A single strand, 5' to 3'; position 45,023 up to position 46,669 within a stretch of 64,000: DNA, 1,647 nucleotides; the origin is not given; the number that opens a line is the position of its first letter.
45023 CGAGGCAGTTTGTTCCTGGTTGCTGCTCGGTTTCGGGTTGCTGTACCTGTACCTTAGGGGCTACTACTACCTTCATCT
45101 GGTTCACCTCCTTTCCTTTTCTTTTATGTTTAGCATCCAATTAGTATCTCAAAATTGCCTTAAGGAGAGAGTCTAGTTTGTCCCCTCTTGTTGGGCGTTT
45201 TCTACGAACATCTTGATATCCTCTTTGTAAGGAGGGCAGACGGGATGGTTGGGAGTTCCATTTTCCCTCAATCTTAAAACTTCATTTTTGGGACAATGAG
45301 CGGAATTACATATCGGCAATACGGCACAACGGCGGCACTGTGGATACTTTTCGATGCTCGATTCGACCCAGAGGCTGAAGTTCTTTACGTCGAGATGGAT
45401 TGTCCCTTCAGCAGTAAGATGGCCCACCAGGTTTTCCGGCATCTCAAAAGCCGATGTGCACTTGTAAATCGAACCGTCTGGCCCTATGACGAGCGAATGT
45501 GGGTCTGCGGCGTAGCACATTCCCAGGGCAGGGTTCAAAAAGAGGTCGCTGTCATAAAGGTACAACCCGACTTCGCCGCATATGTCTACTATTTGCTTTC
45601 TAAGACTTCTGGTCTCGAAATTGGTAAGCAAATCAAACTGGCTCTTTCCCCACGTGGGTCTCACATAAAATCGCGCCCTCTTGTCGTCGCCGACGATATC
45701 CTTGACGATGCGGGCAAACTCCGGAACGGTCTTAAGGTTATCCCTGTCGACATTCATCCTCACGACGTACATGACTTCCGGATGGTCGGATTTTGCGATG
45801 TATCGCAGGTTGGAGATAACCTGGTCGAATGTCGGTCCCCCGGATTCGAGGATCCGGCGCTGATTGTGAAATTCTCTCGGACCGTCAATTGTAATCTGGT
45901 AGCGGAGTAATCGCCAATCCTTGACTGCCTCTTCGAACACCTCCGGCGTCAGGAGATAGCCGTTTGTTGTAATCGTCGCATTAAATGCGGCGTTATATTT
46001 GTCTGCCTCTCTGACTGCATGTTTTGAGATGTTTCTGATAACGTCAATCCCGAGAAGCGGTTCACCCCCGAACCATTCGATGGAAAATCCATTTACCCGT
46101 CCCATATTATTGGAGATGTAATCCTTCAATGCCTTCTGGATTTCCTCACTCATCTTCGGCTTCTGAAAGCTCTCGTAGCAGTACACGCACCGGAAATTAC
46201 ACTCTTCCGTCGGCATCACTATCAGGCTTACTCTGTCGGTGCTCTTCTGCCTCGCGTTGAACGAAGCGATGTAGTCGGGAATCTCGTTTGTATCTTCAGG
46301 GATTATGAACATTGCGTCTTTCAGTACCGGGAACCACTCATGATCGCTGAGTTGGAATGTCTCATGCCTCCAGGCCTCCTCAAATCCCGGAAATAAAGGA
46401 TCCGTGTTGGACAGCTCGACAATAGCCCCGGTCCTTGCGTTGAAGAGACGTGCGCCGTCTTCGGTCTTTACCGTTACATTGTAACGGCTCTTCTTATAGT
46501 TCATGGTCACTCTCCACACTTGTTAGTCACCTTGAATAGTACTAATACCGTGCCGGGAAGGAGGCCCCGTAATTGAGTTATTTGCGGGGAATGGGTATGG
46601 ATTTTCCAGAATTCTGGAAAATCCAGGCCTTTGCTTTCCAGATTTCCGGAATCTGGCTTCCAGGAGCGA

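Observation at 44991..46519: Unannotated 35-aa Cys-rich sORF behind a radical SAM/SPASM enzyme: candidate undescribed RiPP locus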

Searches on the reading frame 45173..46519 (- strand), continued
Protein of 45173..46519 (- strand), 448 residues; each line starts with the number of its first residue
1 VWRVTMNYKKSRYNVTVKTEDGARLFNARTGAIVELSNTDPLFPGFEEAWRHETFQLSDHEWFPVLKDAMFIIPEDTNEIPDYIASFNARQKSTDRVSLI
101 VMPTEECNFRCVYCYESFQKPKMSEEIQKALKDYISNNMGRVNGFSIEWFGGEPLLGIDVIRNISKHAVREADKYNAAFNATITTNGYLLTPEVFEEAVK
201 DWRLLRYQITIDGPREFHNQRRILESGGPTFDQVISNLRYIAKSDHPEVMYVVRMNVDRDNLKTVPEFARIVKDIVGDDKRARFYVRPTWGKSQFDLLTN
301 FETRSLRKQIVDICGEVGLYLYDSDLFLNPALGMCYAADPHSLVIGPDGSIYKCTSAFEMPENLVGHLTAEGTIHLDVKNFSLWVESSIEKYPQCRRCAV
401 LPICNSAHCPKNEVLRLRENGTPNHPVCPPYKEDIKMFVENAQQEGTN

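Call 22: find_encoding_contigs(protein=P0020, flank=8000, max_places=1)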
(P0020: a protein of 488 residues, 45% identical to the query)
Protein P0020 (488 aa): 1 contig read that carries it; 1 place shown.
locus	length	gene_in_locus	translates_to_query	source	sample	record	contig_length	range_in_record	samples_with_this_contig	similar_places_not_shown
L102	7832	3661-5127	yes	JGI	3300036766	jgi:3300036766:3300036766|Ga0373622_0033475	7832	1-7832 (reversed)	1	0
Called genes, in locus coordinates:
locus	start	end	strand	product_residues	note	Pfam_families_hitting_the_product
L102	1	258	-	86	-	?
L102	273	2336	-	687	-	PF00596:Aldolase_II, PF00106:adh_short, PF08659:KR, PF13561:adh_short_C2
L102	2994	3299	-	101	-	PF12844:HTH_19 (faint), PF13560:HTH_31, PF01381:HTH_3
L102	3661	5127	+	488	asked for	PF04055:Radical_SAM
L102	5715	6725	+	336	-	-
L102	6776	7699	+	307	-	-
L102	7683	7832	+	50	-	?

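Call 37: predict_structure(alignment_id=A2)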
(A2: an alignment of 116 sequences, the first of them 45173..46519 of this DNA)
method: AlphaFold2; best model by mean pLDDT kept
length: 448 residues; sequences in the alignment: 116
mean_pLDDT: 94.1   pTM: 0.91
mean pLDDT of the five models: 94.1, 93.4, 93.3, 93.2, 93.1
residues with pLDDT >= 90: 389; 70-90: 49; 50-70: 8; < 50: 2
segments of 3 or more residues with pLDDT < 50: none
pLDDT, mean of each block of 10 residues (from residue 1): 87 96 96 96 97 97 97 97 93 96 92 76 98 98 98 96 99 98 98 99 98 97 94 98 98 97 98 98 95 91 95 96 92 90 98 95 98 98 89 90 83 92 84 93 67
secondary structure, 60 per line:
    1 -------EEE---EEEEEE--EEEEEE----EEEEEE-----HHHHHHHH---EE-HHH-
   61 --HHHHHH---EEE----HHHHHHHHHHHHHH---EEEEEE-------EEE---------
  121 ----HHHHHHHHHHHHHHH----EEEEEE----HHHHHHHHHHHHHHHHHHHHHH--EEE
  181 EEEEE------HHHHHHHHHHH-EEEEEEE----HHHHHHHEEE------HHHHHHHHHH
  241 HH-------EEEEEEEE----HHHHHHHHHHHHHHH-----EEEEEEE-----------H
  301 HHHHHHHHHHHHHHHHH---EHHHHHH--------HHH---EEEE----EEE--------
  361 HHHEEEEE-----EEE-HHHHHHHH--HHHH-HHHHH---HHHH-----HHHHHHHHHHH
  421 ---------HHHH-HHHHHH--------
elements in order: E8-10 E14-19 E22-27 E32-37 H43-50 H63-68 E72-74 H79-92 E96-101 E109-111 H125-139 E144-149 H154-175 E178-185 H192-202 E204-210 H215-221 E222-224 H231-242 E250-257 H262-276 E282-288 H300-317 H322-327 E342-345 E350-352 E364-368 E374-376 H378-385 H388-391 H393-397 H401-404 H410-420 H430-433 H435-440

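Call 40: fold_search(model_id=the predicted structure, library=pdb)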
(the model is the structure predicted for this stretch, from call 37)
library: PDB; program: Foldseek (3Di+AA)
matches with E <= 10: 1723; with E <= 0.001: 117
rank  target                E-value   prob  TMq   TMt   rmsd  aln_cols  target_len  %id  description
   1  5why_B                2.1e-20  1.00  0.63  0.66   9.0       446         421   20  Structural Insights into Thioether Bond Formation in the Biosynthesis of Sactipeptides (released 2017-07-26)
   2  5wgg_A                1.9e-19  1.00  0.63  0.64   7.6       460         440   19  Structural Insights into Thioether Bond Formation in the Biosynthesis of Sactipeptides (released 2017-07-26)
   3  5why_A                3.2e-19  1.00  0.62  0.66   9.3       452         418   20  Structural Insights into Thioether Bond Formation in the Biosynthesis of Sactipeptides (released 2017-07-26)
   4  4k37_A                3.1e-16  1.00  0.58  0.70   4.6       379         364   19  Native anSMEcpe with bound AdoMet (released 2013-05-08)
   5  4k36_B                3.1e-16  1.00  0.58  0.70   4.5       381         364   20  His6 tagged anSMEcpe with bound AdoMet (released 2013-05-08)
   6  9gm3_C                7.5e-16  1.00  0.54  0.64   5.2       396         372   17  Crystal structure of the complex formed between the radical SAM protein ChlB and the leader region of its precursor su (released 2025-06-25)
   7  4k39_B                8.0e-16  1.00  0.56  0.67   5.1       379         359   19  Native anSMEcpe with bound AdoMet and Cp18Cys peptide (released 2013-05-08)
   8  9gm3_A                1.0e-15  1.00  0.55  0.64   5.4       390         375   17  Crystal structure of the complex formed between the radical SAM protein ChlB and the leader region of its precursor su (released 2025-06-25)
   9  4k39_A                1.6e-15  1.00  0.59  0.71   4.5       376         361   19  Native anSMEcpe with bound AdoMet and Cp18Cys peptide (released 2013-05-08)
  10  4k38_A                1.9e-15  1.00  0.57  0.68   4.8       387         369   18  Native anSMEcpe with bound AdoMet and Kp18Cys peptide (released 2013-05-08)
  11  9gmc_A                2.7e-15  1.00  0.55  0.65   5.2       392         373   17  Crystal structure of the complex formed between the radical SAM protein ChlB and the R3A mutant of ChlA (released 2025-06-25)
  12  4k38_B                3.9e-15  1.00  0.59  0.71   4.6       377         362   19  Native anSMEcpe with bound AdoMet and Kp18Cys peptide (released 2013-05-08)
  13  4k37_B                4.7e-15  1.00  0.58  0.69   4.7       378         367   19  Native anSMEcpe with bound AdoMet (released 2013-05-08)
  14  9gmc_C                4.7e-15  1.00  0.54  0.63   5.3       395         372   17  Crystal structure of the complex formed between the radical SAM protein ChlB and the R3A mutant of ChlA (released 2025-06-25)
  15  4k36_A                5.2e-15  1.00  0.56  0.64   5.1       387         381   18  His6 tagged anSMEcpe with bound AdoMet (released 2013-05-08)
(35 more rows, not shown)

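Call 49: search_protein_families(library=ncbifam, proteins=[L008:6001-7284:+, L005:6001-7287:+, L007:6001-7290:+, P0079, P0022, P0020, P0019, L036:3443-4744:+, L021:1360-2655:+], max_evalue=1e-30)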
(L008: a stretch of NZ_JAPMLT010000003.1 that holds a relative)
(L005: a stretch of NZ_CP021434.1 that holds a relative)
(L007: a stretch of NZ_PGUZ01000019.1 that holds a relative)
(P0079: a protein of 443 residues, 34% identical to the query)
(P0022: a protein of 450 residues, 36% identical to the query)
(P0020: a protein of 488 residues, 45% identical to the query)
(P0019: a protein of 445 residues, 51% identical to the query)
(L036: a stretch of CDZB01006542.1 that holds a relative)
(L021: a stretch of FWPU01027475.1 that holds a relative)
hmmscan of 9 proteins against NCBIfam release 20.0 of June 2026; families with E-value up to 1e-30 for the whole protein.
L008:6001-7284:+ (428 aa): 5 families
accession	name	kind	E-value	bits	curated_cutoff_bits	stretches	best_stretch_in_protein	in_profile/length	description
TIGR04463.1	rSAM_vs_C_rich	equivalog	1.7e-61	208.3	525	1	11-411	3-397/438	TIGR04463 family radical SAM/SPASM RiPP maturase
TIGR04334.1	rSAM_Clo7bot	equivalog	1.4e-45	155.8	600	1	6-419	2-416/440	radical SAM/SPASM domain Clo7bot peptide maturase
NF038107.1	rSAM_NF038107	equivalog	2.1e-43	148.7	600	1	5-406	2-399/444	Cys-every-fifth radical SAM/SPASM peptide maturase CefB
NF052473.1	rSAM_FlmE_OhkG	exception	7.4e-39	133.8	500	1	14-266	12-276/481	FlmE/OhkG family radical SAM/SPASM peptide maturase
TIGR04280.1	geopep_mat_rSAM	hypoth_equivalog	5e-31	108.1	400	0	11-414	10-399/428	geopeptide radical SAM maturase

L005:6001-7287:+ (429 aa): 6 families
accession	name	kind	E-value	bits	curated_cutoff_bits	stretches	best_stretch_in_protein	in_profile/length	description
TIGR04463.1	rSAM_vs_C_rich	equivalog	1.3e-66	225.2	525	1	13-425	8-421/438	TIGR04463 family radical SAM/SPASM RiPP maturase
TIGR04334.1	rSAM_Clo7bot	equivalog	7.5e-56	189.6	600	1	2-428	1-429/440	radical SAM/SPASM domain Clo7bot peptide maturase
NF038107.1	rSAM_NF038107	equivalog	1.9e-55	188.5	600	1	2-405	2-401/444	Cys-every-fifth radical SAM/SPASM peptide maturase CefB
NF052473.1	rSAM_FlmE_OhkG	exception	5.7e-43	147.3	500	1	3-428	3-451/481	FlmE/OhkG family radical SAM/SPASM peptide maturase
TIGR04280.1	geopep_mat_rSAM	hypoth_equivalog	5.4e-41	141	400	1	9-412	9-400/428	geopeptide radical SAM maturase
NF047865.1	rSAM_PapB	equivalog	1.6e-34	119.7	340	1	90-414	4-326/330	PapB family radical SAM/SPASM ranthipeptide maturase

L007:6001-7290:+ (430 aa): 5 families
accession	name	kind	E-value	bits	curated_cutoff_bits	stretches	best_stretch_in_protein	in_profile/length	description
TIGR04463.1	rSAM_vs_C_rich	equivalog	2.2e-63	214.6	525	1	10-415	1-399/438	TIGR04463 family radical SAM/SPASM RiPP maturase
TIGR04334.1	rSAM_Clo7bot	equivalog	7.2e-46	156.7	600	1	6-421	1-416/440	radical SAM/SPASM domain Clo7bot peptide maturase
NF052473.1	rSAM_FlmE_OhkG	exception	1.7e-45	155.7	500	1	14-270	11-277/481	FlmE/OhkG family radical SAM/SPASM peptide maturase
NF038107.1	rSAM_NF038107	equivalog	5.8e-41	140.7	600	1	6-415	2-405/444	Cys-every-fifth radical SAM/SPASM peptide maturase CefB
TIGR04280.1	geopep_mat_rSAM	hypoth_equivalog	3.9e-33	115.1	400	1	15-414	13-396/428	geopeptide radical SAM maturase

P0079 (443 aa): 6 families
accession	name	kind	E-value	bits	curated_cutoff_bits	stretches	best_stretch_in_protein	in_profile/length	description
NF038107.1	rSAM_NF038107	equivalog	1.9e-62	211.5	600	1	8-412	2-401/444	Cys-every-fifth radical SAM/SPASM peptide maturase CefB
TIGR04463.1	rSAM_vs_C_rich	equivalog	3.8e-60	203.9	525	1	20-440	9-430/438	TIGR04463 family radical SAM/SPASM RiPP maturase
TIGR04334.1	rSAM_Clo7bot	equivalog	1.1e-47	162.6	600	1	8-436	1-431/440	radical SAM/SPASM domain Clo7bot peptide maturase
NF052473.1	rSAM_FlmE_OhkG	exception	2.5e-44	151.8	500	1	22-272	17-279/481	FlmE/OhkG family radical SAM/SPASM peptide maturase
TIGR04280.1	geopep_mat_rSAM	hypoth_equivalog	9.3e-42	143.5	400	1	11-415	5-396/428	geopeptide radical SAM maturase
NF047865.1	rSAM_PapB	equivalog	3.7e-32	111.9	340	1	98-411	5-316/330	PapB family radical SAM/SPASM ranthipeptide maturase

P0022 (450 aa): 6 families
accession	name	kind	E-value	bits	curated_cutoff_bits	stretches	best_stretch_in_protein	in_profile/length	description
TIGR04463.1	rSAM_vs_C_rich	equivalog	2.6e-66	224.2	525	1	33-439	8-422/438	TIGR04463 family radical SAM/SPASM RiPP maturase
TIGR04334.1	rSAM_Clo7bot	equivalog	8.4e-56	189.5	600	1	75-447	60-435/440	radical SAM/SPASM domain Clo7bot peptide maturase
NF038107.1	rSAM_NF038107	equivalog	5.3e-52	177.1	600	1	18-416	1-399/444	Cys-every-fifth radical SAM/SPASM peptide maturase CefB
TIGR04280.1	geopep_mat_rSAM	hypoth_equivalog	2.6e-50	171.6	400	1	21-422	4-396/428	geopeptide radical SAM maturase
NF052473.1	rSAM_FlmE_OhkG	exception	9.7e-46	156.4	500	1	18-446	1-456/481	FlmE/OhkG family radical SAM/SPASM peptide maturase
NF047865.1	rSAM_PapB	equivalog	2.4e-32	112.5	340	0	104-258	3-161/330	PapB family radical SAM/SPASM ranthipeptide maturase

P0020 (488 aa): 6 families
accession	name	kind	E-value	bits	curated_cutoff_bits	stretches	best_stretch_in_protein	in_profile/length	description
TIGR04463.1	rSAM_vs_C_rich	equivalog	1.6e-62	211.7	525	1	78-478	27-424/438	TIGR04463 family radical SAM/SPASM RiPP maturase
TIGR04334.1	rSAM_Clo7bot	equivalog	4.1e-44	150.9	600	1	48-461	2-416/440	radical SAM/SPASM domain Clo7bot peptide maturase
NF038107.1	rSAM_NF038107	equivalog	8e-36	123.8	600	1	49-445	4-399/444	Cys-every-fifth radical SAM/SPASM peptide maturase CefB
NF047865.1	rSAM_PapB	equivalog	1.1e-33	116.8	340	1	136-450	4-319/330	PapB family radical SAM/SPASM ranthipeptide maturase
NF052473.1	rSAM_FlmE_OhkG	exception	1.1e-33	116.7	500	0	47-312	2-278/481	FlmE/OhkG family radical SAM/SPASM peptide maturase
TIGR04280.1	geopep_mat_rSAM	hypoth_equivalog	2.9e-33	115.5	400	1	60-444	18-390/428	geopeptide radical SAM maturase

P0019 (445 aa): 5 families
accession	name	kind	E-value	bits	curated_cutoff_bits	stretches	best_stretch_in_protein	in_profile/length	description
TIGR04463.1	rSAM_vs_C_rich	equivalog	2.1e-57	194.9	525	1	58-437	46-424/438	TIGR04463 family radical SAM/SPASM RiPP maturase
TIGR04334.1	rSAM_Clo7bot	equivalog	7.1e-48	163.3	600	1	6-407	1-406/440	radical SAM/SPASM domain Clo7bot peptide maturase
NF038107.1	rSAM_NF038107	equivalog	8.8e-37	126.9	600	1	8-415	4-409/444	Cys-every-fifth radical SAM/SPASM peptide maturase CefB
NF052473.1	rSAM_FlmE_OhkG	exception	9.5e-37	126.8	500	1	7-267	3-274/481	FlmE/OhkG family radical SAM/SPASM peptide maturase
TIGR04280.1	geopep_mat_rSAM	hypoth_equivalog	4.1e-35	121.6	400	1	47-407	40-393/428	geopeptide radical SAM maturase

L036:3443-4744:+ (434 aa): 6 families
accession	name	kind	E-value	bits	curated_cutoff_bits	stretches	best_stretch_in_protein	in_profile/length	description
TIGR04463.1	rSAM_vs_C_rich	equivalog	2.3e-56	191.4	525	1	9-415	1-400/438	TIGR04463 family radical SAM/SPASM RiPP maturase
TIGR04334.1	rSAM_Clo7bot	equivalog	2.1e-46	158.4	600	1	6-413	2-409/440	radical SAM/SPASM domain Clo7bot peptide maturase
NF038107.1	rSAM_NF038107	equivalog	1.2e-43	149.5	600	1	5-401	2-393/444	Cys-every-fifth radical SAM/SPASM peptide maturase CefB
TIGR04280.1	geopep_mat_rSAM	hypoth_equivalog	8.6e-36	123.8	400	1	56-405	45-389/428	geopeptide radical SAM maturase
NF047865.1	rSAM_PapB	equivalog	1.4e-33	116.5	340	1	97-405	5-313/330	PapB family radical SAM/SPASM ranthipeptide maturase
NF052473.1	rSAM_FlmE_OhkG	exception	1.8e-32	112.7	500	1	21-269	19-276/481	FlmE/OhkG family radical SAM/SPASM peptide maturase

L021:1360-2655:+ (432 aa): 5 families
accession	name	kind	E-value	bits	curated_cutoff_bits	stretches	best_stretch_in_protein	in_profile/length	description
TIGR04463.1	rSAM_vs_C_rich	equivalog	1.2e-66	225.3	525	1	9-429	1-421/438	TIGR04463 family radical SAM/SPASM RiPP maturase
TIGR04334.1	rSAM_Clo7bot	equivalog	7e-53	179.8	600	1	6-428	2-425/440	radical SAM/SPASM domain Clo7bot peptide maturase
NF038107.1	rSAM_NF038107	equivalog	3.7e-46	157.8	600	1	7-407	4-399/444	Cys-every-fifth radical SAM/SPASM peptide maturase CefB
NF052473.1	rSAM_FlmE_OhkG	exception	2.5e-43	148.5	500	1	7-266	4-276/481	FlmE/OhkG family radical SAM/SPASM peptide maturase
TIGR04280.1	geopep_mat_rSAM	hypoth_equivalog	8.8e-41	140.3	400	1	15-409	14-393/428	geopeptide radical SAM maturase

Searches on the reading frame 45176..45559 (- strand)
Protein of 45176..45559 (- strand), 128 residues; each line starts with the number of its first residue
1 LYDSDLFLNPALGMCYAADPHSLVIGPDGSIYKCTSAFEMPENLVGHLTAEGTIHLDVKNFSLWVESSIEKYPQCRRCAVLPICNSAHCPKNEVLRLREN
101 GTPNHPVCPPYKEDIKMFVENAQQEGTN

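Call 42: search_protein_families(library=pfam, proteins=[window:45176-45559:-], max_evalue=10)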
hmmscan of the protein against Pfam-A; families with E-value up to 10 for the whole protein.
seq(128 aa): 1 family
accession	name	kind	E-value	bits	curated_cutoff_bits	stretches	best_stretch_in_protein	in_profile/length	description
PF13186.11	SPASM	-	0.039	14.7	21.5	1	21-78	6-66/67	Iron-sulfur cluster-binding domain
